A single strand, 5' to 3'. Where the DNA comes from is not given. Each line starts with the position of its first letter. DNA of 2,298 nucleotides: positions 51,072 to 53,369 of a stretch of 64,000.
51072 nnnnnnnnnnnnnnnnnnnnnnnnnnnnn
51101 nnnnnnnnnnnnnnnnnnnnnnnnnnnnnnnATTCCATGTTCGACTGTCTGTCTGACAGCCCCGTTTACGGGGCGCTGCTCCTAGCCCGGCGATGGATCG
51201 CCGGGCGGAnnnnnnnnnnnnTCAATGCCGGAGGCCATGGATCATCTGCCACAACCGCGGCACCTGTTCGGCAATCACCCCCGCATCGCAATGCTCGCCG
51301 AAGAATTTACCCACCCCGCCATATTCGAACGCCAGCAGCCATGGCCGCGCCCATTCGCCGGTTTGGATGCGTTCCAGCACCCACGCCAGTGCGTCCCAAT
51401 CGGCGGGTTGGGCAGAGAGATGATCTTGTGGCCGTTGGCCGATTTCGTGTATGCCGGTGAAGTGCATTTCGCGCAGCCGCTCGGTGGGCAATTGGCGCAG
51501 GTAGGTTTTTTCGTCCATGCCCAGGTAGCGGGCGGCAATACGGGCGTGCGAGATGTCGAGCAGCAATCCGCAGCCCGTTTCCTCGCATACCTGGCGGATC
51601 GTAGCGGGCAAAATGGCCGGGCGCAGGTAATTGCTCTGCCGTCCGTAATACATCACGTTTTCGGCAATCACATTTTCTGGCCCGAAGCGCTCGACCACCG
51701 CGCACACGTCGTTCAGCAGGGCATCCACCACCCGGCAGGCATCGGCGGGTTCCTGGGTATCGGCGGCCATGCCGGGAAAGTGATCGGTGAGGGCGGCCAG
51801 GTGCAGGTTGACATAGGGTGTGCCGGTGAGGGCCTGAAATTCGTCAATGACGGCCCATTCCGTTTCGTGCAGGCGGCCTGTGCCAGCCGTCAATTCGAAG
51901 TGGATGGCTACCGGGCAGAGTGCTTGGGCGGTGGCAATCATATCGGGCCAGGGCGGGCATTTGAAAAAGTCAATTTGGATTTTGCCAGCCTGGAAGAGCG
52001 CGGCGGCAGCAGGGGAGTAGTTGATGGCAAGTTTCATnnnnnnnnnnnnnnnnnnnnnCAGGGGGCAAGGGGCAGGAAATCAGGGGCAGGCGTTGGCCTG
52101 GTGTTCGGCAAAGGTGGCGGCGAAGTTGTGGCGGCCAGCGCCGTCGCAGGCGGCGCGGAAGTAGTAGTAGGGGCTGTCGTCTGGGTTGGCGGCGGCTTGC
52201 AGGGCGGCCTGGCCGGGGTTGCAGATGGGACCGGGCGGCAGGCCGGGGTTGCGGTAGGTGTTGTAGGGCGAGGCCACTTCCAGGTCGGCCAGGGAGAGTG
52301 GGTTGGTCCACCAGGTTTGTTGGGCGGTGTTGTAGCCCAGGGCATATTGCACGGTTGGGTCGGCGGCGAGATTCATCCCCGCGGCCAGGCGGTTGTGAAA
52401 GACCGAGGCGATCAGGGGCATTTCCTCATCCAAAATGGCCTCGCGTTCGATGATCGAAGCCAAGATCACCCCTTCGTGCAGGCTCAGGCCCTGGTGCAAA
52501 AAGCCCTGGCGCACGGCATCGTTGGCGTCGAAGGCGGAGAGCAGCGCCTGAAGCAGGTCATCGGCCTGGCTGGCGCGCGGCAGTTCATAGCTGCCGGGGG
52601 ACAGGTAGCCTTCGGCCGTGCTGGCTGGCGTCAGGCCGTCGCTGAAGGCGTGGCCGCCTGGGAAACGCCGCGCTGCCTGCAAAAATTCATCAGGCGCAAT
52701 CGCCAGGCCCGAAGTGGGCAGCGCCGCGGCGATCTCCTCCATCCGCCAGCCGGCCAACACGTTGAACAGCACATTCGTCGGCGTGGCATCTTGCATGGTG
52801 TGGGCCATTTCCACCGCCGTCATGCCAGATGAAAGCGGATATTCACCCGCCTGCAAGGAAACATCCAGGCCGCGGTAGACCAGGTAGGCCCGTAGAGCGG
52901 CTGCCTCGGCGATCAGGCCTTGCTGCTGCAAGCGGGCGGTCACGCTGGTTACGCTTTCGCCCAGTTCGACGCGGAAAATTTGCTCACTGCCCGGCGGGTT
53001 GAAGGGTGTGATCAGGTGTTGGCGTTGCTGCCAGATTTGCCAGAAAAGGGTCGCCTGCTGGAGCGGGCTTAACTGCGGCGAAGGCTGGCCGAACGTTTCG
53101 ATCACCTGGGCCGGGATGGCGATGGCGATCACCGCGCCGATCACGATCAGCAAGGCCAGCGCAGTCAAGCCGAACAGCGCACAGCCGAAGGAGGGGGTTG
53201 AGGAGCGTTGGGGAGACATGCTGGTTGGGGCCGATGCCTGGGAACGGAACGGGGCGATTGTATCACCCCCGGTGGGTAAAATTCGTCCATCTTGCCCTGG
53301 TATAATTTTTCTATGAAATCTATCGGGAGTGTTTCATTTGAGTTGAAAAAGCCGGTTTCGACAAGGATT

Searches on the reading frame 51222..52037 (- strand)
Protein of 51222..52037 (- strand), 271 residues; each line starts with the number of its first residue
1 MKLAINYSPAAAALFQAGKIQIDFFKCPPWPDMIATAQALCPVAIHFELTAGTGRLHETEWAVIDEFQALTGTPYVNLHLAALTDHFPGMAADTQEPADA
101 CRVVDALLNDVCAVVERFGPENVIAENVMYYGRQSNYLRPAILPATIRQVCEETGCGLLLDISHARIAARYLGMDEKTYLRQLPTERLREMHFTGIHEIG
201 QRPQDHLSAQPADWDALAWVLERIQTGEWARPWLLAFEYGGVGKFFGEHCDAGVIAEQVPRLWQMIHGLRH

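Call 13: find_encoding_contigs(protein=window:51222-52037:-, flank=10000, max_places=10)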
Protein window:51222-52037:- (271 aa): 4 contigs read that carry it; 4 places shown.
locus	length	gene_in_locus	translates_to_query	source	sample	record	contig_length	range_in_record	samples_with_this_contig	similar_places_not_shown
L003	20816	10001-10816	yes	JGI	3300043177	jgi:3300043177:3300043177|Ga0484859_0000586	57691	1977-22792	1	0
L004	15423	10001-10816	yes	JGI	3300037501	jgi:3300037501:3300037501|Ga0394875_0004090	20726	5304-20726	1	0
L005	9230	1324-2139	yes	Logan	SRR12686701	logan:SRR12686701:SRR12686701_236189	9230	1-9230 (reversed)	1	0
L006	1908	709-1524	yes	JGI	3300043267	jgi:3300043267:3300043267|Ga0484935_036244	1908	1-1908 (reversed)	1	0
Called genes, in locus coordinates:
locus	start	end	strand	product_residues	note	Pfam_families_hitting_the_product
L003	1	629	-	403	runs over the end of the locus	PF12801:Fer4_5 (weak), PF12838:Fer4_7 (faint), PF25160:LdpA_Fe-S-bd (faint), PF12797:Fer4_2 (faint), PF12837:Fer4_6 (faint), PF13237:Fer4_10, PF14697:Fer4_21 (weak), PF00037:Fer4 (weak), +2 more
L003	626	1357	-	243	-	PF13386:DsbD_2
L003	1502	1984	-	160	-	PF07635:PSCyt1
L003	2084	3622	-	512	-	-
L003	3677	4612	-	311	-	PF25852:DUF6242_C (faint), PF15902:Sortilin-Vps10 (faint), PF02012:BNR (faint), PF14870:PSII_BNR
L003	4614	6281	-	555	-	PF00118:Cpn60_TCP1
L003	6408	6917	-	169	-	-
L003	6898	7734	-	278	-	PF01784:DUF34_NIF3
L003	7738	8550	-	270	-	PF13489:Methyltransf_23, PF13847:Methyltransf_31, PF08241:Methyltransf_11, PF08242:Methyltransf_12, PF13649:Methyltransf_25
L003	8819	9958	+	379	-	PF02618:YceG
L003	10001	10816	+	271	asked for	PF05114:MbnB_TglH_ChrH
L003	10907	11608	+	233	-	PF00702:Hydrolase, PF12710:HAD (weak), PF13419:HAD_2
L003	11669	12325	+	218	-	-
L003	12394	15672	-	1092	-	PF00082:Peptidase_S8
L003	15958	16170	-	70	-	-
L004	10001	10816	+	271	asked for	PF05114:MbnB_TglH_ChrH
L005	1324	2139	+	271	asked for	PF05114:MbnB_TglH_ChrH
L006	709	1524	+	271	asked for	PF05114:MbnB_TglH_ChrH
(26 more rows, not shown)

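Call 48: find_homologous_proteins(query=window:51222-52037:-, max_evalue=1e-30)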
Query window:51222-52037:- (271 aa): 897 proteins with E <= 1e-30 among 2448 candidates; the best 120 are listed.
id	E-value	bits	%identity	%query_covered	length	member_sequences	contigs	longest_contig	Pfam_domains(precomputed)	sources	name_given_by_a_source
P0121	3.3e-186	635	100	100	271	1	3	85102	PF05114.21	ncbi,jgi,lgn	jgi:uncharacterized protein (UPF0276 family)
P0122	1.9e-140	485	76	99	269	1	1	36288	PF05114.21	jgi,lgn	jgi:uncharacterized protein (UPF0276 family)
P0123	7.3e-140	483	75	99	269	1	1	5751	PF05114.21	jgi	jgi:uncharacterized protein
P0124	2.4e-137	475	74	99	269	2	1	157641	PF05114.21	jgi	jgi:uncharacterized protein (UPF0276 family)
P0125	6.5e-132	457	71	98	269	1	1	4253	PF05114.21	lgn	-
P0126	1.9e-127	443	69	99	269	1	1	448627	PF05114.21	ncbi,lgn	ncbi:MAG: DUF692 family multinuclear iron-containing protein [Chloroflexota bacterium]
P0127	8.6e-112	391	62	98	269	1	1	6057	PF05114.21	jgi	-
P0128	3.8e-110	386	62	100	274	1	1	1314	PF05114.21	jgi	jgi:uncharacterized protein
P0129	1.1e-105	371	61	98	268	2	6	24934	PF05114.21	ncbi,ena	-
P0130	6.8e-105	369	60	98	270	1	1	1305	PF05114.21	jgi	jgi:uncharacterized protein (UPF0276 family)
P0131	4.8e-103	363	60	99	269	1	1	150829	PF05114.21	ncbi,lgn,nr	ncbi:MAG: DUF692 family protein [Anaerolineales bacterium]|nr:DUF692 family protein [Anaerolineales 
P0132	2.1e-102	361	58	97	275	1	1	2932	PF05114.21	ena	-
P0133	3.8e-100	353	58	98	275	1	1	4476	PF05114.21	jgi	jgi:uncharacterized protein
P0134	5.0e-100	353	58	99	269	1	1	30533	PF05114.21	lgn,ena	-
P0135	6.1e-99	349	59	100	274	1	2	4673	PF05114.21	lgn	-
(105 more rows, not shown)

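Call 49: find_encoding_contigs(protein=P0122, flank=10000, max_places=1)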
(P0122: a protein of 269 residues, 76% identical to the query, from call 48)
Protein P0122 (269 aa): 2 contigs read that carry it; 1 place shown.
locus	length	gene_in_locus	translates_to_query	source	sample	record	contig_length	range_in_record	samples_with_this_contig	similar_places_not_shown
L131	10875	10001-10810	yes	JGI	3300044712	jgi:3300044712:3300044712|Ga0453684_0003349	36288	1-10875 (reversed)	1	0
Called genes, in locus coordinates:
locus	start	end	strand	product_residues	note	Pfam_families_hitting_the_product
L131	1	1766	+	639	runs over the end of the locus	PF09913:DUF2142 (weak)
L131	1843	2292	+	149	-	PF01741:MscL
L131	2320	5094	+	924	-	PF01411:tRNA-synt_2c, PF07973:tRNA_SAD, PF02272:DHHA1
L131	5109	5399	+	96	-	PF03683:UPF0175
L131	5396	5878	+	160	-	PF11848:DUF3368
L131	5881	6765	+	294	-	-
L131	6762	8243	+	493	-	PF04865:Baseplate_J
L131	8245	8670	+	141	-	PF03652:RuvX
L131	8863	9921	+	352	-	PF02618:YceG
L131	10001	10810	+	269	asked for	PF05114:MbnB_TglH_ChrH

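Call 50: find_encoding_contigs(protein=P0124, flank=10000, max_places=1)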
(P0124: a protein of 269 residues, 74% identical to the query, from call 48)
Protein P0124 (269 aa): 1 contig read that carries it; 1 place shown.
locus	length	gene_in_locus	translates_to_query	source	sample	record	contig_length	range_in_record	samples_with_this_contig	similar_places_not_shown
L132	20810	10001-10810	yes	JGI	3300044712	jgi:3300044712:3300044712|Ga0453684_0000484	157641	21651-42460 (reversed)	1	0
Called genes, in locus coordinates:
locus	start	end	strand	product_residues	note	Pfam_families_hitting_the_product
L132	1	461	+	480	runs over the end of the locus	PF02706:Wzz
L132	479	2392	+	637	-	PF13231:PMT_2 (weak)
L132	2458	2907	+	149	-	PF01741:MscL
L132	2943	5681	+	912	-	PF01411:tRNA-synt_2c, PF07973:tRNA_SAD, PF02272:DHHA1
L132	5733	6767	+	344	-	-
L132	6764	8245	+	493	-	PF04865:Baseplate_J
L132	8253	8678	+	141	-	PF03652:RuvX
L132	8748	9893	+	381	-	PF02618:YceG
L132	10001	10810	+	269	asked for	PF05114:MbnB_TglH_ChrH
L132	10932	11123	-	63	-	-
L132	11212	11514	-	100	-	PF00550:PP-binding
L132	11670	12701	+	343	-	PF01070:FMN_dh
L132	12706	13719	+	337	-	PF00348:polyprenyl_synt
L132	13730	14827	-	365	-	-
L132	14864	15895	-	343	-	PF01073:3Beta_HSD, PF01370:Epimerase, PF02719:Polysacc_synt_2 (weak), PF04321:RmlD_sub_bind, PF05368:NmrA, PF13460:NAD_binding_10, PF16363:GDP_Man_Dehyd, PF07993:NAD_binding_4 (weak)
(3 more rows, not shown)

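Call 51: find_encoding_contigs(protein=P0126, flank=10000, max_places=1)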
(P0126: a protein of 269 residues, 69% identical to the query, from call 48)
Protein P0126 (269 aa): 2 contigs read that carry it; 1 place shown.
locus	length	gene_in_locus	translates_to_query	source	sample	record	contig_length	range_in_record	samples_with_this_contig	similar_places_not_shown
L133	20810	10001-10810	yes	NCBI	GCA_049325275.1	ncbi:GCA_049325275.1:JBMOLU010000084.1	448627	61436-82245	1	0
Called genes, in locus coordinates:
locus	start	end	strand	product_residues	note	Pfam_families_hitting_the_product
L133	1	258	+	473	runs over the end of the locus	PF02706:Wzz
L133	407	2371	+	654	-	-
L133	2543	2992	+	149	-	PF01741:MscL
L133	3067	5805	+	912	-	PF01411:tRNA-synt_2c, PF07973:tRNA_SAD, PF02272:DHHA1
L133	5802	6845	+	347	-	-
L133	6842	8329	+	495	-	PF04865:Baseplate_J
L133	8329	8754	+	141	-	PF03652:RuvX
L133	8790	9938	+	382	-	PF02618:YceG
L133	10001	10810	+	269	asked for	PF05114:MbnB_TglH_ChrH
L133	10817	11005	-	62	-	-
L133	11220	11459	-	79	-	PF00550:PP-binding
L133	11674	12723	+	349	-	PF01070:FMN_dh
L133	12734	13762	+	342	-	PF00348:polyprenyl_synt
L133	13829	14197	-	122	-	PF03733:YccF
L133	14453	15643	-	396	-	PF02653:BPD_transp_2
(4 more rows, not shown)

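Call 75: search_protein_families(library=pfam, proteins=[window:51222-52037:-], max_evalue=0.00001)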
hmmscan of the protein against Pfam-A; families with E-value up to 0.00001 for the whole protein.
window:51222-52037:- (271 aa): 1 family
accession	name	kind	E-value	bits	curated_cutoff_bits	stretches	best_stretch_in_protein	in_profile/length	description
PF05114.20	MbnB_TglH_ChrH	-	2.9e-11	43.5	25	1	106-224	115-232/263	RiPP precursor modification enzyme MbnB/TglH/ChrH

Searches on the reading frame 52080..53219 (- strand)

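Call 75: search_protein_families(library=pfam, proteins=[window:52080-53219:-], max_evalue=0.00001)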
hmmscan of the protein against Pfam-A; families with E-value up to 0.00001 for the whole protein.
window:52080-53219:- (379 aa): 1 family
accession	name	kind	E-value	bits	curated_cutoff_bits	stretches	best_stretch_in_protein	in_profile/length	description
PF02618.21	YceG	-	1.9e-75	254.3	32.4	1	82-377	1-273/275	YceG-like family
